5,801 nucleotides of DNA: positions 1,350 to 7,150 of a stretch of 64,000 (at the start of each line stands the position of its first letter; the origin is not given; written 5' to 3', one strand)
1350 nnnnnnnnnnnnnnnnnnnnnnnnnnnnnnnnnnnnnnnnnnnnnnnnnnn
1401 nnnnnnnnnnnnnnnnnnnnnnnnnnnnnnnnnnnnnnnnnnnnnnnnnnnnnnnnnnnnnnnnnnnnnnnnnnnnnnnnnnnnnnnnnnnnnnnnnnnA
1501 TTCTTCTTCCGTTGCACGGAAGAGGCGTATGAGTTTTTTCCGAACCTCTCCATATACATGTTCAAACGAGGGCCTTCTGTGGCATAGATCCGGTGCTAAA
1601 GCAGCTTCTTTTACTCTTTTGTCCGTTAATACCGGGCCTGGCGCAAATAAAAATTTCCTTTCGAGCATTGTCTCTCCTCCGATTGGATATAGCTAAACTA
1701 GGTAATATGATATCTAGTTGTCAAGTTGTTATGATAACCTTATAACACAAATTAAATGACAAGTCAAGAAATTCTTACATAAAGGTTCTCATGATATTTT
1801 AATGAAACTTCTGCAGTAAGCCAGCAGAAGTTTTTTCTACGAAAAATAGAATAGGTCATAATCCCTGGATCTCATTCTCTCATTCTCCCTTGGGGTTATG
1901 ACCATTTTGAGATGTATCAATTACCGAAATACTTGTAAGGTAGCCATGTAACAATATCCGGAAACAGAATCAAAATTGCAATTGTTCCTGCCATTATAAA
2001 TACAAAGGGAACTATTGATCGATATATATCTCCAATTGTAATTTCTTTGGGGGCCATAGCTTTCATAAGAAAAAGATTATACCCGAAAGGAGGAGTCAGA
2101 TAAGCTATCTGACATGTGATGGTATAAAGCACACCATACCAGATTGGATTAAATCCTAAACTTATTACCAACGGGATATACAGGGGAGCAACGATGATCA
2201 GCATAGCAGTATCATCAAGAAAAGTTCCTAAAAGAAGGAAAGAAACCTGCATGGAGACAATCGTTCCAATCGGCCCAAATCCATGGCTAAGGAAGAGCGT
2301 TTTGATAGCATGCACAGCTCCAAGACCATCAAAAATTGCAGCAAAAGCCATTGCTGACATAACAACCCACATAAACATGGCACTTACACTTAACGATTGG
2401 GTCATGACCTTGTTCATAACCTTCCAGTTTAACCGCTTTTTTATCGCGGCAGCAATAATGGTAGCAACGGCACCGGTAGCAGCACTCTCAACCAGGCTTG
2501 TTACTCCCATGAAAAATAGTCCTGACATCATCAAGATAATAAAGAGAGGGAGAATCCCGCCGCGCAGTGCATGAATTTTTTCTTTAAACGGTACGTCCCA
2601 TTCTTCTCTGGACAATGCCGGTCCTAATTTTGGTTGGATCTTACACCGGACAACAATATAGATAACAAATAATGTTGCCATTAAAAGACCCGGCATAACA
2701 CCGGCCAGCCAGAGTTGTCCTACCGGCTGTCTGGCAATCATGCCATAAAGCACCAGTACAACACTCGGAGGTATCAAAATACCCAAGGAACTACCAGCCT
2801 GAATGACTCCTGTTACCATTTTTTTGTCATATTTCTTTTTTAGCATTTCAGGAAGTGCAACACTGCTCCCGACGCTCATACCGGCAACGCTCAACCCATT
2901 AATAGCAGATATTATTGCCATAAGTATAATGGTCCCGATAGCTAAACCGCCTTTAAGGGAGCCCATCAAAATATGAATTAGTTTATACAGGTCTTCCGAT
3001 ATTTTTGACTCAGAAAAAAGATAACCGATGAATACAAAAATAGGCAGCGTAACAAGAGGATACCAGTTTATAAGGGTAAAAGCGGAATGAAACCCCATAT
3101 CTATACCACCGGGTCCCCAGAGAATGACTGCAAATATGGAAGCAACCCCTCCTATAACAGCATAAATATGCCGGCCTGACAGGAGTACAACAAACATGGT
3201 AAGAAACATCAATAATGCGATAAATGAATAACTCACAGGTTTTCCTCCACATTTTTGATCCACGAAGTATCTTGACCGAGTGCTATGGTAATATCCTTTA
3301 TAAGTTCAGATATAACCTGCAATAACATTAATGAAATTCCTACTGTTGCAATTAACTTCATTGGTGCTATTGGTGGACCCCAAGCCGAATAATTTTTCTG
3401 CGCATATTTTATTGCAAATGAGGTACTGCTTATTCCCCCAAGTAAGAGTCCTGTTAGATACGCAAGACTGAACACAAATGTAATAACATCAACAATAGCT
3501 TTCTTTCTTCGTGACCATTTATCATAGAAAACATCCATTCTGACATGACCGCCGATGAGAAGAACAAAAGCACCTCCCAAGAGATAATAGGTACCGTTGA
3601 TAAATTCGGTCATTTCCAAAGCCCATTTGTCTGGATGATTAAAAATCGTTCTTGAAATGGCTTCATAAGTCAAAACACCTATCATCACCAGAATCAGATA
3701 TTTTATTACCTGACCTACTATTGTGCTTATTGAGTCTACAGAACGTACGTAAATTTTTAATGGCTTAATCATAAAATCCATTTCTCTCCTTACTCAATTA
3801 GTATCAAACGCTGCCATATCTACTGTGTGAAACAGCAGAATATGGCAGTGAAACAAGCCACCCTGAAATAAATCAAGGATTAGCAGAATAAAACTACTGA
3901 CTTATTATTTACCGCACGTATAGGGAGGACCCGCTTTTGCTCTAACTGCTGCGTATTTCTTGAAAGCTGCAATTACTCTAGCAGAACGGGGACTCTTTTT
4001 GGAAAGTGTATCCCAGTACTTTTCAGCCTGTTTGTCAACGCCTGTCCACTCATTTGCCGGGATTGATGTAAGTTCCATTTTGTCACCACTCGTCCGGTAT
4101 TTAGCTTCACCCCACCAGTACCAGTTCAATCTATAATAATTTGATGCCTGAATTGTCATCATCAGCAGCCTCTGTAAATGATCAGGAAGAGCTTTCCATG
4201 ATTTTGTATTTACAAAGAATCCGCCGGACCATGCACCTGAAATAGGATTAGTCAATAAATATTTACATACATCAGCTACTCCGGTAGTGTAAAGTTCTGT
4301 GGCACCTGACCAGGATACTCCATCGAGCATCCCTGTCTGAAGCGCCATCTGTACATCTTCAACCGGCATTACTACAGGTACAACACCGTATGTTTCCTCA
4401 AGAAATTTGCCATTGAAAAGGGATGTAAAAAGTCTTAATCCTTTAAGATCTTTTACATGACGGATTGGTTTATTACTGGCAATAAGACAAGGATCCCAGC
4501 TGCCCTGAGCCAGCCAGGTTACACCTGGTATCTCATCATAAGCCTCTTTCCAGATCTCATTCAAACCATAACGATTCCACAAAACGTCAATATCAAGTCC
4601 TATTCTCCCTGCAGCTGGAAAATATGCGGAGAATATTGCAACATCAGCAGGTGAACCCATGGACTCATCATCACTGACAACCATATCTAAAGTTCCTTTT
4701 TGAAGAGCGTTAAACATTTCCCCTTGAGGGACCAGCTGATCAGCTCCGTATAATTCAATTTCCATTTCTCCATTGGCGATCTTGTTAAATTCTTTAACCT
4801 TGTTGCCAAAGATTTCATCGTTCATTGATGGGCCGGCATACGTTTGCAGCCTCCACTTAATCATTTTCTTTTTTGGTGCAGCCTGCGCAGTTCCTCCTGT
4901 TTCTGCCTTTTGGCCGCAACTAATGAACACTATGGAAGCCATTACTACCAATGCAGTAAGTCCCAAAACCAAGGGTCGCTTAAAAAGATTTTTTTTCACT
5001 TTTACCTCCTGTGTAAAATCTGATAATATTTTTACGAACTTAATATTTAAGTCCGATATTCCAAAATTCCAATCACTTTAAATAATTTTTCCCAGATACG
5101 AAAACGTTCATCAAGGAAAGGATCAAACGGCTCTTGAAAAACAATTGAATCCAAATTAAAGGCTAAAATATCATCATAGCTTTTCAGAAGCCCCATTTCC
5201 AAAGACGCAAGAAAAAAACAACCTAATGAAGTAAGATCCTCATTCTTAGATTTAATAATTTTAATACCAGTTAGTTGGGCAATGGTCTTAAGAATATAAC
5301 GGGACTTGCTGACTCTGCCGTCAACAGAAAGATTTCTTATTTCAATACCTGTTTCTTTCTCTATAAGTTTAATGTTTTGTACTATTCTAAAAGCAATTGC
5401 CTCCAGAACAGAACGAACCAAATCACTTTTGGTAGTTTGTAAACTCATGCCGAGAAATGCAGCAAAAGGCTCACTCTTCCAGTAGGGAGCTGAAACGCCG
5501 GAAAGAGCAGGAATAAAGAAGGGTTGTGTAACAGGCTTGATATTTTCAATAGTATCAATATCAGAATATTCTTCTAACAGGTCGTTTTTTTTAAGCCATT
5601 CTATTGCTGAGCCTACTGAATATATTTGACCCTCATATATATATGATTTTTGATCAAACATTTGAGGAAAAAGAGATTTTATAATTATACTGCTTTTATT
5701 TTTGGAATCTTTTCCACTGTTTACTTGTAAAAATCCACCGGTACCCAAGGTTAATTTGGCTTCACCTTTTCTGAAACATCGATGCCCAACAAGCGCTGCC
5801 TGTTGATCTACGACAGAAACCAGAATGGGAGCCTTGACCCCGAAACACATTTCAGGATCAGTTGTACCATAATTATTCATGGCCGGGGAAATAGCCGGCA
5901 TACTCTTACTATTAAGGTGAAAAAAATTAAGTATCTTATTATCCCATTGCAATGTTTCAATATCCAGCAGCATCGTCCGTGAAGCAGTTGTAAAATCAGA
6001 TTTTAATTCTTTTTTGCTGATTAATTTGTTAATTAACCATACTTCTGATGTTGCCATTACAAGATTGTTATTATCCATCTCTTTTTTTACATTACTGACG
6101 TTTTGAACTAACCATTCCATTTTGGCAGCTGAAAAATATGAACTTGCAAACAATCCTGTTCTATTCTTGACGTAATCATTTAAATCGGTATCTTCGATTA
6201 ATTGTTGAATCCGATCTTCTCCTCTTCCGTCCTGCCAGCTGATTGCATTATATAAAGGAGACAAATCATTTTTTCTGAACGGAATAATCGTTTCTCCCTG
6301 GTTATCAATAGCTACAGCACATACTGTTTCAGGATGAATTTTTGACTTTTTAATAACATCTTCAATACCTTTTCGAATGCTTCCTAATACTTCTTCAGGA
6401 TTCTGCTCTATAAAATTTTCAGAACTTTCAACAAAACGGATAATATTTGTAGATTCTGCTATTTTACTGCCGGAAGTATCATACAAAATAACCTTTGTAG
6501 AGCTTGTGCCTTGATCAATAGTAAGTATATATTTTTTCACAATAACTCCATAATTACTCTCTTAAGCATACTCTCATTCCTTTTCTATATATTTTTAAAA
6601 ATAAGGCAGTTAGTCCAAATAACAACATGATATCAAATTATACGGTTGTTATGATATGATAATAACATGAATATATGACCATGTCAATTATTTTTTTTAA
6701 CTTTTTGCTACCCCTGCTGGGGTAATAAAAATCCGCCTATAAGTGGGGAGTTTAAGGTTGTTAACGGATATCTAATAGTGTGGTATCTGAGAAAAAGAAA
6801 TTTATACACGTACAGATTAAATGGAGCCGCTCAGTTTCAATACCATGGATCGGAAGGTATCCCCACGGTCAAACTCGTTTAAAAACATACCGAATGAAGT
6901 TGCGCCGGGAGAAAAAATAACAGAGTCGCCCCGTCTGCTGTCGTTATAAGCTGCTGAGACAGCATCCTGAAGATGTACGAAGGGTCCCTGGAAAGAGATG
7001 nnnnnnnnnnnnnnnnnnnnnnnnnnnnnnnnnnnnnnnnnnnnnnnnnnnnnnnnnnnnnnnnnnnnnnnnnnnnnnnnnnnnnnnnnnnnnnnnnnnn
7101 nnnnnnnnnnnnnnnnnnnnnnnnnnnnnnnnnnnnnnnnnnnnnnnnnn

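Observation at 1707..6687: Two promoters 4920 bp apart share a composite operator of unknown regulator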

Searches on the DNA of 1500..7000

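Call 62: search_rna_families(source=window, start=1500, end=7000, threshold=evalue, max_evalue=1)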
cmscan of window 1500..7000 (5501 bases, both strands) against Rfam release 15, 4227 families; matches with E-value up to 1: 0.
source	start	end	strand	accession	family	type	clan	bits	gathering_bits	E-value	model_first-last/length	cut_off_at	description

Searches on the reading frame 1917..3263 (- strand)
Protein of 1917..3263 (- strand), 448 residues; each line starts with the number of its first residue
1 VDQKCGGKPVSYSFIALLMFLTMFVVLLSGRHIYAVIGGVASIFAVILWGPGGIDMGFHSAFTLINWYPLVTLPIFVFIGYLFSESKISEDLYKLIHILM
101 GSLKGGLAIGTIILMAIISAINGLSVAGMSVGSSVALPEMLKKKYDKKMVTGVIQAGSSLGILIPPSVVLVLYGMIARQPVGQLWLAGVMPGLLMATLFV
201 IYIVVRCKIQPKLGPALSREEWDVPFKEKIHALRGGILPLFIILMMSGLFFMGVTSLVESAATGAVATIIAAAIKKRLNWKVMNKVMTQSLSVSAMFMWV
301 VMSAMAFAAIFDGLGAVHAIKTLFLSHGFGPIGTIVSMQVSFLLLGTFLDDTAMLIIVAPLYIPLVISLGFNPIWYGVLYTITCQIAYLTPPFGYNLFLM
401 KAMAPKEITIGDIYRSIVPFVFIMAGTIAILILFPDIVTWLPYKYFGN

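Call 12: search_protein_families(library=ncbifam, proteins=[window:1917-3263:-], max_evalue=0.00001)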
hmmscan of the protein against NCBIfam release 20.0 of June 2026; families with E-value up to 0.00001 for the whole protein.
window:1917-3263:- (448 aa): 3 families
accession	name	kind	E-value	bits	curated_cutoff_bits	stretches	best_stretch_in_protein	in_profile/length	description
TIGR00786.1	dctM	subfamily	2e-78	263.9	268.45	1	38-442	9-405/405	TRAP transporter large permease subunit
NF011634.1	PRK15060.1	equivalog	6.2e-29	101.3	800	1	67-445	53-423/425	2,3-diketo-L-gulonate TRAP transporter large permease YiaN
TIGR02123.1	TRAP_fused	subfamily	1.6e-08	33.8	320.65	1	74-404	172-503/615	TRAP transporter fused permease subunit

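Call 13: search_protein_families(library=pfam, proteins=[window:1917-3263:-], max_evalue=0.00001)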
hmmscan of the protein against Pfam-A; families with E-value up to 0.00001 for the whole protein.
window:1917-3263:- (448 aa): 1 family
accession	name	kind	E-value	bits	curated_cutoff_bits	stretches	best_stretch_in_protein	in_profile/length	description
PF06808.19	DctM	-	8.1e-66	223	23.8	1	21-436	2-412/413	Tripartite ATP-independent periplasmic transporter, DctM component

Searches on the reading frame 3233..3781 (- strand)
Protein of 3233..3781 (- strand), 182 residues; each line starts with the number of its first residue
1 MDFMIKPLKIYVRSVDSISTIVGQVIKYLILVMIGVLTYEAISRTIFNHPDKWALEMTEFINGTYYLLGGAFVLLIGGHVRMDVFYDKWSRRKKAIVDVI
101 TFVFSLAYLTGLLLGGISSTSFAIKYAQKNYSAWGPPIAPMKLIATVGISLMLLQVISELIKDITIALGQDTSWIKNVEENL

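Call 12: search_protein_families(library=ncbifam, proteins=[window:3233-3781:-], max_evalue=0.00001)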
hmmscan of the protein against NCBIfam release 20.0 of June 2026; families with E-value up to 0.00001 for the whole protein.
window:3233-3781:- (182 aa): 0 families

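Call 13: search_protein_families(library=pfam, proteins=[window:3233-3781:-], max_evalue=0.00001)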
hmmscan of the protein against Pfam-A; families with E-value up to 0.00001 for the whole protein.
window:3233-3781:- (182 aa): 1 family
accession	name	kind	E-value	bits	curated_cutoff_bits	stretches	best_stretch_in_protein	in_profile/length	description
PF04290.18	DctQ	-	1.8e-21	76.9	28.3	1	33-164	1-130/132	Tripartite ATP-independent periplasmic transporters, DctQ component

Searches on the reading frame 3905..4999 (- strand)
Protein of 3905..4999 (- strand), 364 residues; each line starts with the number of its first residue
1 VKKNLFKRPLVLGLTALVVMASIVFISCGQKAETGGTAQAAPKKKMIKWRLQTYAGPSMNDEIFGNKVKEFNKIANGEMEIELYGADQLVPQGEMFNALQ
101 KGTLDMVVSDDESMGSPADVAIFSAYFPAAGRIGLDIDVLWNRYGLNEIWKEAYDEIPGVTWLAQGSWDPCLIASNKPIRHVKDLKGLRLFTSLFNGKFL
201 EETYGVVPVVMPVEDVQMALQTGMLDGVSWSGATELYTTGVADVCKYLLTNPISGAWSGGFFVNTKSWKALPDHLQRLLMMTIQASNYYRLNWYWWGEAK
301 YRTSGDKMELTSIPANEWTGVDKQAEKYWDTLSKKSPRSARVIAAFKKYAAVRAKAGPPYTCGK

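Call 12: search_protein_families(library=ncbifam, proteins=[window:3905-4999:-], max_evalue=0.00001)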
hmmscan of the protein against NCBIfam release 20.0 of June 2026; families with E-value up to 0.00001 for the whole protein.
window:3905-4999:- (364 aa): 2 families
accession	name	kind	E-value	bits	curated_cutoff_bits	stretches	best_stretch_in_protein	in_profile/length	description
NF037995.1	TRAP_S1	subfamily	9.2e-18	64.5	50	1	173-286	121-234/271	TRAP transporter substrate-binding protein DctP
TIGR00787.1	dctP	subfamily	7.9e-16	58.3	175.05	2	174-289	123-237/257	DctP family TRAP transporter solute-binding subunit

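Call 13: search_protein_families(library=pfam, proteins=[window:3905-4999:-], max_evalue=0.00001)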
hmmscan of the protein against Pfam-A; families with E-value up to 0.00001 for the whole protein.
window:3905-4999:- (364 aa): 1 family
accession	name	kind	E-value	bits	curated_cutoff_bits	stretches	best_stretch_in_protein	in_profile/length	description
PF03480.18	DctP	-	1.2e-25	90.8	23.4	1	69-331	20-281/286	Bacterial extracellular solute-binding protein, family 7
